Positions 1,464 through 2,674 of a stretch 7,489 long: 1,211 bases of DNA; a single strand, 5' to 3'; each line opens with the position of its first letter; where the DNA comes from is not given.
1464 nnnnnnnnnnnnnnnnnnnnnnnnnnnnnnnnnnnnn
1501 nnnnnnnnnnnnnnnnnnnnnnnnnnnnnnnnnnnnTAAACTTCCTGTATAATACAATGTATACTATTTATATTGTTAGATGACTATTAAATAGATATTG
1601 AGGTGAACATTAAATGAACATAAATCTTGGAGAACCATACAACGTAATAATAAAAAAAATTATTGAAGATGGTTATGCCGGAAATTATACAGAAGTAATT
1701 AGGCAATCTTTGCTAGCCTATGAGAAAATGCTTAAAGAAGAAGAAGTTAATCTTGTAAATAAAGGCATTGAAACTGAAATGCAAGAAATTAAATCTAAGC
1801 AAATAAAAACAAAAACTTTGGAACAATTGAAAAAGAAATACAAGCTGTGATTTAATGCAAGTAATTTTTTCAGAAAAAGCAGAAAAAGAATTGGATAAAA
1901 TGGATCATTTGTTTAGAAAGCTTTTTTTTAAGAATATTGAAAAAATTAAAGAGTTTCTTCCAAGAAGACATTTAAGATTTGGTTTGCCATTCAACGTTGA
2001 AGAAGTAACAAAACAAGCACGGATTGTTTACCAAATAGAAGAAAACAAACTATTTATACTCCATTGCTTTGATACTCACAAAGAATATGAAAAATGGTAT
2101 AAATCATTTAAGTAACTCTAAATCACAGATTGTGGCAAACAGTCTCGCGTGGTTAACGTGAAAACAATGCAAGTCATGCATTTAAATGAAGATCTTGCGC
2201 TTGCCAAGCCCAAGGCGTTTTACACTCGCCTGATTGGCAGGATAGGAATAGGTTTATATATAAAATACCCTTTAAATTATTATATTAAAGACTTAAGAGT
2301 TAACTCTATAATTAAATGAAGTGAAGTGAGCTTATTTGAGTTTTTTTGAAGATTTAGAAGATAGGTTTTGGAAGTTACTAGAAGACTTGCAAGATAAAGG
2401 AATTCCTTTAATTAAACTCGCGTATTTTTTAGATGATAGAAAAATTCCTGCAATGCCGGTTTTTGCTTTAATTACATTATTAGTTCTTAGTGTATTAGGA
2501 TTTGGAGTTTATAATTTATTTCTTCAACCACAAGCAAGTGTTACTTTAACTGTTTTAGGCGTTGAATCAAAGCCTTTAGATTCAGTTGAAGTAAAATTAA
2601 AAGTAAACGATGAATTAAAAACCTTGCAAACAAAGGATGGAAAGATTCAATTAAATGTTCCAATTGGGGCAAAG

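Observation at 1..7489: Locus-level hypothesis: a pilin-like tip protein plus a giant anchored adhesin form a cell-surface or host-attachment module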

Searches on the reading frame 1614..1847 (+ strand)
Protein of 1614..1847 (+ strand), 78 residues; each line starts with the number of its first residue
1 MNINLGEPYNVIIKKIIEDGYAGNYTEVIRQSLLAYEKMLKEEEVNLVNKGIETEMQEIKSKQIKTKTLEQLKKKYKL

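Call 6: search_protein_families(library=pfam, proteins=[window:1614-1847:+], max_evalue=1)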
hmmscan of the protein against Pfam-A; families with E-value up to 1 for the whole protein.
window:1614-1847:+ (78 aa): 2 families
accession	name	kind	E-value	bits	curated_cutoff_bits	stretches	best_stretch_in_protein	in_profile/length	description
PF17723.7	RHH_8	-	0.021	15.4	25.4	1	3-75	8-76/119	Ribbon-Helix-Helix transcriptional regulator family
PF03693.20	ParD_antitoxin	-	0.033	15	21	1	3-47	7-47/81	Bacterial antitoxin of ParD toxin-antitoxin type II system and RHH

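Call 7: search_protein_families(library=ncbifam, proteins=[window:1614-1847:+], max_evalue=1)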
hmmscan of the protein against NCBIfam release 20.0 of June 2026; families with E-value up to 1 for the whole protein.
window:1614-1847:+ (78 aa): 3 families
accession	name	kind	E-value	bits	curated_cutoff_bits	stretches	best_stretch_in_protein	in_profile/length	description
TIGR02606.1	antidote_CC2985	hypoth_equivalog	7.7e-05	22.7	46.2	1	1-61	2-60/70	type II toxin-antitoxin system ParD family antitoxin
NF002700.0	PRK02496.1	equivalog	0.068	12.8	262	1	3-38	112-147/184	adenylate kinase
TIGR03995.2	target_X_rSAM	equivalog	0.072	13.5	70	1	18-75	10-67/83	CGCGG family putative rSAM-modified RiPP protein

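Call 74: search_solved_structures(query=window:1614-1847:+, max_evalue=1)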
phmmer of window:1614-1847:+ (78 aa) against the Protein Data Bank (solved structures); distinct sequences matched with E-value up to 1: 0.

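Call 75: search_protein_families(library=padloc, proteins=[window:1614-1847:+], max_evalue=0.1)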
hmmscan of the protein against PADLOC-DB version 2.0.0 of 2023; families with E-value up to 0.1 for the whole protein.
window:1614-1847:+ (78 aa): 0 families

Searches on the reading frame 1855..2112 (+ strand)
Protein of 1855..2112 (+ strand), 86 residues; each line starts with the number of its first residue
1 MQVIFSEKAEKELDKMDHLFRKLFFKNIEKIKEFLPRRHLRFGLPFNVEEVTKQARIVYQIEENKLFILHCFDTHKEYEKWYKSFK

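Call 6: search_protein_families(library=pfam, proteins=[window:1855-2112:+], max_evalue=1)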
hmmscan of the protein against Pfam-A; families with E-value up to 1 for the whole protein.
window:1855-2112:+ (86 aa): 3 families
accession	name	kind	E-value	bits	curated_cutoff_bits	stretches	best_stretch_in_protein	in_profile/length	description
PF05016.21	ParE_toxin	-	0.0025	18.8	23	1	3-69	1-80/89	ParE toxin of type II toxin-antitoxin system, parDE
PF05973.20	Gp49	-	0.0056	17.1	23.9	1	11-84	1-80/90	Phage derived protein Gp49-like (DUF891)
PF09907.15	HigB_toxin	-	0.082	13.6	27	1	10-80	2-73/74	HigB_toxin, RelE-like toxic component of a toxin-antitoxin system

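Call 7: search_protein_families(library=ncbifam, proteins=[window:1855-2112:+], max_evalue=1)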
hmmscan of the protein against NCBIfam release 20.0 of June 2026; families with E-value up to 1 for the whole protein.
window:1855-2112:+ (86 aa): 2 families
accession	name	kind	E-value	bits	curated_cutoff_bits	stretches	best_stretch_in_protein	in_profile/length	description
TIGR02116.1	toxin_Txe_YoeB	equivalog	0.039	14.2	51.8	1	51-72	56-77/80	Txe/YoeB family addiction module toxin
NF042929.1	immun_PncF_fam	subfamily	0.17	11.9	45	1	16-31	19-34/36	PncF family bacteriocin immunity protein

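Call 73: search_solved_structures(query=window:1855-2112:+, max_evalue=1)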
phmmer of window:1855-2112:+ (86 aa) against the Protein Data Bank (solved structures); distinct sequences matched with E-value up to 1: 0.

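Call 75: search_protein_families(library=padloc, proteins=[window:1855-2112:+], max_evalue=0.1)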
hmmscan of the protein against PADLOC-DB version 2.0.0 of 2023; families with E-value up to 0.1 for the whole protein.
window:1855-2112:+ (86 aa): 1 family
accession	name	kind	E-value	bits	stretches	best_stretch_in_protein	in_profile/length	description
PDLC01937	CARF7--CARF_RelE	-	0.018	11.9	1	3-84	244-329/344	-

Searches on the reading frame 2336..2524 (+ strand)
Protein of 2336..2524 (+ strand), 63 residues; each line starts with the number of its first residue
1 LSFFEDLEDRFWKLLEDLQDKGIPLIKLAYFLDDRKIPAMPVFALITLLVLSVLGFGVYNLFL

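Call 72: find_homologous_proteins(query=A5, max_evalue=0.001)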
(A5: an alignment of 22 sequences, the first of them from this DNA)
Query A5 (22 sequences) (63 aa, profile of the alignment): 3 proteins with E <= 0.001 among 2764 candidates.
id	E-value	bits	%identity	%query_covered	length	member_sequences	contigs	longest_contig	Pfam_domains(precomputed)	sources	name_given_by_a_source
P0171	9.8e-17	78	32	59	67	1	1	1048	-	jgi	-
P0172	2.1e-14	71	41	43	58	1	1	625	-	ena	-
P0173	1.7e-11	61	32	84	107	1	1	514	-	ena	-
